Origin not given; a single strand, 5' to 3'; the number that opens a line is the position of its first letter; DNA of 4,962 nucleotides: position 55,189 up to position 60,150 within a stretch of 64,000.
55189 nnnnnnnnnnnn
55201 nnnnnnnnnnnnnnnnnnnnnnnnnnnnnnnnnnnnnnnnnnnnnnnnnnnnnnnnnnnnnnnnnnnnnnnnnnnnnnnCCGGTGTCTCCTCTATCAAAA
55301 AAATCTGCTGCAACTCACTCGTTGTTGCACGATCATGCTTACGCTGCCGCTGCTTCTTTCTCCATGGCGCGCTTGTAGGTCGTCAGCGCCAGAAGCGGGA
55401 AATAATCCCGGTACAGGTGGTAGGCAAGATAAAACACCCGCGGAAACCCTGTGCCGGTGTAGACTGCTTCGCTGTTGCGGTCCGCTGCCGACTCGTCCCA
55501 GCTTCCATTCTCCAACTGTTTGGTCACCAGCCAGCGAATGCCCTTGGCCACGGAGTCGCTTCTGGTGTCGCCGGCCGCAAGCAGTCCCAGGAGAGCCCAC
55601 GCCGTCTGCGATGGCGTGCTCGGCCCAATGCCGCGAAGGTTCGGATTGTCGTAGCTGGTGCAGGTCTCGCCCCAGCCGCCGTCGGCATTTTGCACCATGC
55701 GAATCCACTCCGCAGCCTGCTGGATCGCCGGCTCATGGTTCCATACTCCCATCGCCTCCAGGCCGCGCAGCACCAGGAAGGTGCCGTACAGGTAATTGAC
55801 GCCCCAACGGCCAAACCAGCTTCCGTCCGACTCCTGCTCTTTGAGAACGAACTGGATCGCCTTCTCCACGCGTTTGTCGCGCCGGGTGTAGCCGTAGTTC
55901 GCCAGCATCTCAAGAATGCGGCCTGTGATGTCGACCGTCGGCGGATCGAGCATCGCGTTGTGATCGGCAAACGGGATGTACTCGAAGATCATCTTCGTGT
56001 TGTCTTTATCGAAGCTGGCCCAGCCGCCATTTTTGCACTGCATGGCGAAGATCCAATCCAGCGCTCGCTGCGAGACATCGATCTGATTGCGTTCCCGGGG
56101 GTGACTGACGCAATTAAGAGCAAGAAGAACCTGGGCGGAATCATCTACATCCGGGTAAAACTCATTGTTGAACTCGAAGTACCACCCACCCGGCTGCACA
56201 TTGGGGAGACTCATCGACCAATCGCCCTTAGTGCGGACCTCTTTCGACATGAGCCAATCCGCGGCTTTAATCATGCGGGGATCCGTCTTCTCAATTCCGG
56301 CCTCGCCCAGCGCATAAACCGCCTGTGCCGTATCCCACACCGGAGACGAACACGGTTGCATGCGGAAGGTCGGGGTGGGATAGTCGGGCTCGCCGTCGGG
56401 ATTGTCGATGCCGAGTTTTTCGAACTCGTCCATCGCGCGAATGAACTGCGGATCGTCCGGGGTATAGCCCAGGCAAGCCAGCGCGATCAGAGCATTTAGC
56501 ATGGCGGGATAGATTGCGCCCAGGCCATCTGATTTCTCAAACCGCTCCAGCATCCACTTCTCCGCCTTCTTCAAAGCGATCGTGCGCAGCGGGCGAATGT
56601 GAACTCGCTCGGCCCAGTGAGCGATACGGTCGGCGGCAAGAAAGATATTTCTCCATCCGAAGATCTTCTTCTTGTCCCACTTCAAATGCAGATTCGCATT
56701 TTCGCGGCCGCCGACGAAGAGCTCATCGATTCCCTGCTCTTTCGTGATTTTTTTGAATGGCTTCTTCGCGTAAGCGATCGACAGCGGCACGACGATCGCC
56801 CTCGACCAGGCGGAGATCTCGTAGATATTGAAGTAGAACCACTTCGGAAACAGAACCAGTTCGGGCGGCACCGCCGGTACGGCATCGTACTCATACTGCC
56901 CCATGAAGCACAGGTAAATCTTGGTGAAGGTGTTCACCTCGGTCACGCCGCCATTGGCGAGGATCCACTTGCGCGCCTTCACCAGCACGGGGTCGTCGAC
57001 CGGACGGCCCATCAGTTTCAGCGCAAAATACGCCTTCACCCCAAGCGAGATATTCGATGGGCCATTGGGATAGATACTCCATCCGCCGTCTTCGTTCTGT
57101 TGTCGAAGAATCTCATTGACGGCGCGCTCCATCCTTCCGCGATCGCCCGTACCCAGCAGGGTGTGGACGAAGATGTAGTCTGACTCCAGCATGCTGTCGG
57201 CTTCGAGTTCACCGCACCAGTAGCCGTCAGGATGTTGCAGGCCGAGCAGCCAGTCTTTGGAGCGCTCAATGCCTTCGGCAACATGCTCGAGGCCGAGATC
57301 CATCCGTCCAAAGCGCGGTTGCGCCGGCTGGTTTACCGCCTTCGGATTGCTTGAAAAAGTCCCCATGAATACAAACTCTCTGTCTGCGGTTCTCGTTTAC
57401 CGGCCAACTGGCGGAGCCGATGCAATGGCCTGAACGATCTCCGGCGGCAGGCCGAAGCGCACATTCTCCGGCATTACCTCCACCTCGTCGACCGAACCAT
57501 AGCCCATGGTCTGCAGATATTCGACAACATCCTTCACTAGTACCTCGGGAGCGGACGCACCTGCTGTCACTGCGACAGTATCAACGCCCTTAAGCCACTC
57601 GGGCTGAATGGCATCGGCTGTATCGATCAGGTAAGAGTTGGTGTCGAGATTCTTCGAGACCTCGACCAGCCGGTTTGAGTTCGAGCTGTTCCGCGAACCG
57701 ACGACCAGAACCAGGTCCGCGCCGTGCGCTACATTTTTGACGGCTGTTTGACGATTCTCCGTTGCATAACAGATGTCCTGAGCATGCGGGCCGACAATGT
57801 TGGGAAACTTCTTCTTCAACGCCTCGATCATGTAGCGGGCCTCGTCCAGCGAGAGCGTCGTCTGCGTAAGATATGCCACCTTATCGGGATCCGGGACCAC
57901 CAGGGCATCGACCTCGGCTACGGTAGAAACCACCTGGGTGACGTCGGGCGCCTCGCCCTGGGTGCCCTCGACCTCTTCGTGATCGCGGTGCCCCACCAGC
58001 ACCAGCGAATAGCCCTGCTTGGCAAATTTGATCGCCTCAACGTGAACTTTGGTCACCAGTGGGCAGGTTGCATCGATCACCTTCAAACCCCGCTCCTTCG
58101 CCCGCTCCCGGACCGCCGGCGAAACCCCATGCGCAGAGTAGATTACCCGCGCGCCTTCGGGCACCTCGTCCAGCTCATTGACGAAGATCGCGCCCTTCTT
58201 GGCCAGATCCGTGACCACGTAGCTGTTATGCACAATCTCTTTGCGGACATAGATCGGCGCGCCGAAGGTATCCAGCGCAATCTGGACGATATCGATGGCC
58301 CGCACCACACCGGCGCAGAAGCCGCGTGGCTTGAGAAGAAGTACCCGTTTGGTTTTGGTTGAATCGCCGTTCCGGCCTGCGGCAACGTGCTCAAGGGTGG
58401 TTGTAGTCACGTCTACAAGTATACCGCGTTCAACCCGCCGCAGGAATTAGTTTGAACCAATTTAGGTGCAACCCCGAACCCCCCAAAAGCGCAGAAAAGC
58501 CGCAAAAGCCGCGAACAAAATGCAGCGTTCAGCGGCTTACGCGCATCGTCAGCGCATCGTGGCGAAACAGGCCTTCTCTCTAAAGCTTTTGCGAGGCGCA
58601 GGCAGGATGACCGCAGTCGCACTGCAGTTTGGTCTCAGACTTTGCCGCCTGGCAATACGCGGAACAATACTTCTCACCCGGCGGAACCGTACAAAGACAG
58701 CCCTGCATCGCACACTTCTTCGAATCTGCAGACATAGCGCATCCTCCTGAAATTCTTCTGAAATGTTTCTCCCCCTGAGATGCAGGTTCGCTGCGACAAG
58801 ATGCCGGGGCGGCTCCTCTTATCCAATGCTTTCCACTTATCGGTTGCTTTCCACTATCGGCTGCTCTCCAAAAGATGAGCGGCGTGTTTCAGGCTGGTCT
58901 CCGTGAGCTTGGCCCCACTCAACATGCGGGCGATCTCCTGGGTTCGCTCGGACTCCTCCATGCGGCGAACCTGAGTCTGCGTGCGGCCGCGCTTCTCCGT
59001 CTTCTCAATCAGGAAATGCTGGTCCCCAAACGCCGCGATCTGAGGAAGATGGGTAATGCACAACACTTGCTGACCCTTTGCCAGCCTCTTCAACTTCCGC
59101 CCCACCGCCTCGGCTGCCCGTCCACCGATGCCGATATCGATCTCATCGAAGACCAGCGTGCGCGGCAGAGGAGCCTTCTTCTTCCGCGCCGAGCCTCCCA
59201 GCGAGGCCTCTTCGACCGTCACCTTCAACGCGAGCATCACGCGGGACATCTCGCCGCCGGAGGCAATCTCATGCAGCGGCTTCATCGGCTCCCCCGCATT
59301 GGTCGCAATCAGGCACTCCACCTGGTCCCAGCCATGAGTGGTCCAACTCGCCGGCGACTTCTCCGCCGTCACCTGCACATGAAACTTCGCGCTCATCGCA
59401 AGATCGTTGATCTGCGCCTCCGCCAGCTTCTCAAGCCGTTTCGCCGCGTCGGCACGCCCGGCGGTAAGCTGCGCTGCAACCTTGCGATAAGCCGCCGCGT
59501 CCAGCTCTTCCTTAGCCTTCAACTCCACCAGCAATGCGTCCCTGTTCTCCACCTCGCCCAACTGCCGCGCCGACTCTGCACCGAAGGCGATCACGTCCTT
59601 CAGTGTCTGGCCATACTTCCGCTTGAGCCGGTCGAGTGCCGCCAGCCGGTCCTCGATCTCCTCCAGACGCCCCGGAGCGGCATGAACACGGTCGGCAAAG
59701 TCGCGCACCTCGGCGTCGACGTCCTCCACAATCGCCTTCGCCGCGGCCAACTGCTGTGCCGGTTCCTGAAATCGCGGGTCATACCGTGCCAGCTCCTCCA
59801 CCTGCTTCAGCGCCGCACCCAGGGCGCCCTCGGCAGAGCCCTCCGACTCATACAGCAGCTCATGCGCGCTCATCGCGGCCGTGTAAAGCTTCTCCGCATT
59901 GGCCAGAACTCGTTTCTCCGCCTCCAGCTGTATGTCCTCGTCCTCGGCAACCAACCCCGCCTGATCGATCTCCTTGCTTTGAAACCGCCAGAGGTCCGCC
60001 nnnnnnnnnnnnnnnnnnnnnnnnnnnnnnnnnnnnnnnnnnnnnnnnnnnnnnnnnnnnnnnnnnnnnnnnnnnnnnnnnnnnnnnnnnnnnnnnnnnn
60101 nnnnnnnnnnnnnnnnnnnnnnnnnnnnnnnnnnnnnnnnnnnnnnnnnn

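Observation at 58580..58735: Hidden metallothionein gene directly upstream of the hopanoid operon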

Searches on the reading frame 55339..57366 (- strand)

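Call 21: search_protein_families(library=pfam, proteins=[window:55339-57366:-], max_evalue=0.00001)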
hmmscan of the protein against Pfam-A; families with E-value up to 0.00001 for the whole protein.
window:55339-57366:- (675 aa): 4 families
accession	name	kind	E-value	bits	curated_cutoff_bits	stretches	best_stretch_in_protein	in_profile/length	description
PF13243.12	SQHop_cyclase_C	-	7.2e-149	495.5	26.1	1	341-666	2-319/319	Squalene-hopene cyclase C-terminal domain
PF13249.12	SQHop_cyclase_N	-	6.6e-126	419.8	26.2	1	33-322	1-289/291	Squalene-hopene cyclase N-terminal domain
PF00432.27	Prenyltrans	-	1.2e-10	41.8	26.5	1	427-619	47-211/304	Prenyltransferase alpha-alpha toroid domain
PF07678.20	TED_complement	-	4.6e-09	36.2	22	0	502-598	67-165/312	A-macroglobulin TED domain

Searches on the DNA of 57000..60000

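Call 18: search_rna_families(source=window, start=57000, end=60000, threshold=evalue, max_evalue=1)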
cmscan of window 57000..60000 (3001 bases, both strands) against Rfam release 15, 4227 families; matches with E-value up to 1: 0.
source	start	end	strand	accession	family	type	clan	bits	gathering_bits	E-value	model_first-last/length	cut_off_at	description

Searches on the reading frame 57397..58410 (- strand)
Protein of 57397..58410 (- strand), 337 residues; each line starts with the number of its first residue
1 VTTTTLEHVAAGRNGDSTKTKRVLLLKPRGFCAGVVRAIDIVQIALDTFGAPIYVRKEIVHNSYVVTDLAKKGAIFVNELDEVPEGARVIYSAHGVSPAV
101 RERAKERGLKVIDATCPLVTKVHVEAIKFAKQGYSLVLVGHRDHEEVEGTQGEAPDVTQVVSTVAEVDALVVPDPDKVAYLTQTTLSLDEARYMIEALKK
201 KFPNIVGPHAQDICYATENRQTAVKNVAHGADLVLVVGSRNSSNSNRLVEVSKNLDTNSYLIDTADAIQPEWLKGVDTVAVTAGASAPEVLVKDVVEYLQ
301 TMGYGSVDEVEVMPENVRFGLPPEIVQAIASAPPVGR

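Call 21: search_protein_families(library=pfam, proteins=[window:57397-58410:-], max_evalue=0.00001)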
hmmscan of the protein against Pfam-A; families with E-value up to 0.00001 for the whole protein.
window:57397-58410:- (337 aa): 1 family
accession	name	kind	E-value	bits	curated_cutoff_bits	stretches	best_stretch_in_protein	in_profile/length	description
PF02401.23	LYTB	-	1.6e-96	323.1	24.5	1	23-300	1-267/267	LytB protein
